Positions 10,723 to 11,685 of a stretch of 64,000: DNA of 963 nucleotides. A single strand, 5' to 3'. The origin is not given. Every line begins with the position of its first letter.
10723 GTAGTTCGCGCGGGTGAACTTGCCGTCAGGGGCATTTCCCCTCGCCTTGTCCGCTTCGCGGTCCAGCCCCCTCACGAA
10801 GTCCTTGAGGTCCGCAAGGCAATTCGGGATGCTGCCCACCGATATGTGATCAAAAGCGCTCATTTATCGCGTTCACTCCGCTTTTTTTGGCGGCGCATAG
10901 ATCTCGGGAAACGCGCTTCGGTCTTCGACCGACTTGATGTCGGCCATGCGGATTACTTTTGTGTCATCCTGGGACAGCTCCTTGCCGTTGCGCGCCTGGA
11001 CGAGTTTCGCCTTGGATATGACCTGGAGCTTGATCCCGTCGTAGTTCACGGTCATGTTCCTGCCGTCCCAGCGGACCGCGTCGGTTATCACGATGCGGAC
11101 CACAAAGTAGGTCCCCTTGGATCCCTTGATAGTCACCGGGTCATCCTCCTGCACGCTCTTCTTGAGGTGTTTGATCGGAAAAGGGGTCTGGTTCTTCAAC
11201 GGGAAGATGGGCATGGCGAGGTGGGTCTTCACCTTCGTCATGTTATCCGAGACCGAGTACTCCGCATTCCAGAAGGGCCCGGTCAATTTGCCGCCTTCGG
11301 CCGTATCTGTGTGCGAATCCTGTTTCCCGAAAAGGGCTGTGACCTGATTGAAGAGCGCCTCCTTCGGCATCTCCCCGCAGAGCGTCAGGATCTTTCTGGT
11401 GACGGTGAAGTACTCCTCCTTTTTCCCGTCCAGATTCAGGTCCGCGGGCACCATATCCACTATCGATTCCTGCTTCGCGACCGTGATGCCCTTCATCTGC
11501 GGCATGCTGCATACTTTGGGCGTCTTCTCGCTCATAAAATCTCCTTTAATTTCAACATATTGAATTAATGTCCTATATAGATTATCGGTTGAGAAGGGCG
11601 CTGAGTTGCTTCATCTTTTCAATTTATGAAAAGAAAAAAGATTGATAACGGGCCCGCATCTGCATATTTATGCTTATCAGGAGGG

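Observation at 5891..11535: Lower-GC three-gene operon of unrecognisable proteins inserted between argGH and argR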

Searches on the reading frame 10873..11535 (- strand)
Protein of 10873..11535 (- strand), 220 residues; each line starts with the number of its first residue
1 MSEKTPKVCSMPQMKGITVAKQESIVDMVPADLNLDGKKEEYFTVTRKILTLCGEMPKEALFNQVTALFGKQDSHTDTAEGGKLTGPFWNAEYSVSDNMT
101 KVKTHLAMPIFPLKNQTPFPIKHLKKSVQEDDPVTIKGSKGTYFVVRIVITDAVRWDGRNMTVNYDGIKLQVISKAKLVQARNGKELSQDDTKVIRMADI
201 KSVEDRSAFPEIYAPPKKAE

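Call 5: search_protein_families(library=pfam, proteins=[window:10873-11535:-], max_evalue=0.01)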
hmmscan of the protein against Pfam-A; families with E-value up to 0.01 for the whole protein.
window:10873-11535:- (220 aa): 0 families

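Call 6: search_protein_families(library=padloc, proteins=[window:10873-11535:-], max_evalue=0.1)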
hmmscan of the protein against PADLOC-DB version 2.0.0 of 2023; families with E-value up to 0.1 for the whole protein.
window:10873-11535:- (220 aa): 0 families

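Call 8: find_homologous_proteins(query=window:10873-11535:-)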
Query window:10873-11535:- (220 aa): 2 proteins with E <= 0.001 among 78 candidates.
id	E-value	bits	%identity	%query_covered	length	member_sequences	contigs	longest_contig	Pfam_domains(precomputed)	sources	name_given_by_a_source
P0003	4.3e-142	489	100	100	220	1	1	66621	-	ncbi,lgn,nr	ncbi:MAG: hypothetical protein JXA24_07855 [Proteobacteria bacterium]|nr:hypothetical protein [Pseud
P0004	2.9e-94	333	65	97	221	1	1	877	-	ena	-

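Call 10: find_encoding_contigs(protein=P0004, flank=5000, max_places=4)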
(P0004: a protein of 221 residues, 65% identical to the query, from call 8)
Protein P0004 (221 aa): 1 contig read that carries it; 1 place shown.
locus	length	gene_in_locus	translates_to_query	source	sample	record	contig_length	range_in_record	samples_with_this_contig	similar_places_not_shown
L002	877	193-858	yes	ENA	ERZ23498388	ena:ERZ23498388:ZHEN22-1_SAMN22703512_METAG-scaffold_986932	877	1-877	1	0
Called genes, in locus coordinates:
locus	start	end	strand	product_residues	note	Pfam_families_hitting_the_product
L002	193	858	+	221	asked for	-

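Call 14: search_protein_families(library=ncbifam, proteins=[window:10873-11535:-], max_evalue=1)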
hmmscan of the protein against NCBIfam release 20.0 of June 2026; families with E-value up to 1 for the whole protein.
window:10873-11535:- (220 aa): 0 families

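Call 15: search_protein_families(library=phrogs, proteins=[window:10873-11535:-], max_evalue=1)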
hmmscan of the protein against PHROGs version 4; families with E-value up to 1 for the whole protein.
window:10873-11535:- (220 aa): 3 families
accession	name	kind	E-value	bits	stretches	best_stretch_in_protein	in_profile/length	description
phrog_38743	-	unknown function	0.13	13.1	1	149-189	2-34/51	-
phrog_37553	-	unknown function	0.15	13.4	1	145-207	15-76/93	-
phrog_32796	-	unknown function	0.32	11.9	0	171-197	5-33/51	-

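Call 81: search_solved_structures(query=A7, max_evalue=10)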
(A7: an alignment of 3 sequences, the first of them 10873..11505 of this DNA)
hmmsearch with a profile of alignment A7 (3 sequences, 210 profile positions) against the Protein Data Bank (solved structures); distinct sequences matched with E-value up to 10: 3.
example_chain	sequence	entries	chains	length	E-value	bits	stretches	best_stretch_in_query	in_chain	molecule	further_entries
5u75_A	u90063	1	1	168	0.033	16.9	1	35-198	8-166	Enterotoxin-like toxin X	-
4u3m_N2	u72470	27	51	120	0.29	13.8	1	132-204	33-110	60S ribosomal protein L22-A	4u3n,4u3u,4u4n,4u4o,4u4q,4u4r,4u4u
3j6x_62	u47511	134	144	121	0.3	13.8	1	132-204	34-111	60S ribosomal protein L22 | 60S ribosomal protein L22-A | 60S ribosomal protein rpL22 (L22e)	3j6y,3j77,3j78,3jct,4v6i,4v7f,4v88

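Call 82: search_solved_structures(query=A7, max_evalue=1, show_alignments=1)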
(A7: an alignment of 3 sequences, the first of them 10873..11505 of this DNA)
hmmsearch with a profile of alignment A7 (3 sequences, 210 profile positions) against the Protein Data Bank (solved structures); distinct sequences matched with E-value up to 1: 3.
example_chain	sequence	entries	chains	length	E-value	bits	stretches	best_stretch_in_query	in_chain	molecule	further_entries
5u75_A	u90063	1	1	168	0.033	16.9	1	35-198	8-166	Enterotoxin-like toxin X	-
4u3m_N2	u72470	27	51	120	0.29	13.8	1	132-204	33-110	60S ribosomal protein L22-A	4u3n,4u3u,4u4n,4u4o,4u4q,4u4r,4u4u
3j6x_62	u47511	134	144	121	0.3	13.8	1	132-204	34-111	60S ribosomal protein L22 | 60S ribosomal protein L22-A | 60S ribosomal protein rpL22 (L22e)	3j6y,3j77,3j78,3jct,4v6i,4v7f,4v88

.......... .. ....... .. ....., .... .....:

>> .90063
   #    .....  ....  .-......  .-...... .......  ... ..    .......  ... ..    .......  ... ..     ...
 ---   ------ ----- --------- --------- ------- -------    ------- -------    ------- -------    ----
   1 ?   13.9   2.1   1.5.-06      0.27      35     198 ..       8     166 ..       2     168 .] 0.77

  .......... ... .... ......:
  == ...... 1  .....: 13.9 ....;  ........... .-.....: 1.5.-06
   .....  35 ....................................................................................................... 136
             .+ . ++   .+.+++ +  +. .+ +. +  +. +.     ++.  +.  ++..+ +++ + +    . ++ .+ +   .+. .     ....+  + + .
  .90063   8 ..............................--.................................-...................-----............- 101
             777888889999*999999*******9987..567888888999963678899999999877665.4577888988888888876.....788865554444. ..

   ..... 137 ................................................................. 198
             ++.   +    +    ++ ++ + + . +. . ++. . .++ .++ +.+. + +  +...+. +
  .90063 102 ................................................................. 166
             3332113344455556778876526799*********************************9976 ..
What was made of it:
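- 10873..11535 (-): Gene A, 220 aa, no family. It has a conserved N-terminal DLN(L/F)DG motif. Found only in the 'long-form' subclade. The only PDB lead is a weak match to SElX 5u75, E = 0.033 (call 82).
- Tried and rejected: Kept only as a lead: the weak match of A to the staphylococcal SElX structure (E = 0.033, domain E = 0.27, call 82).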
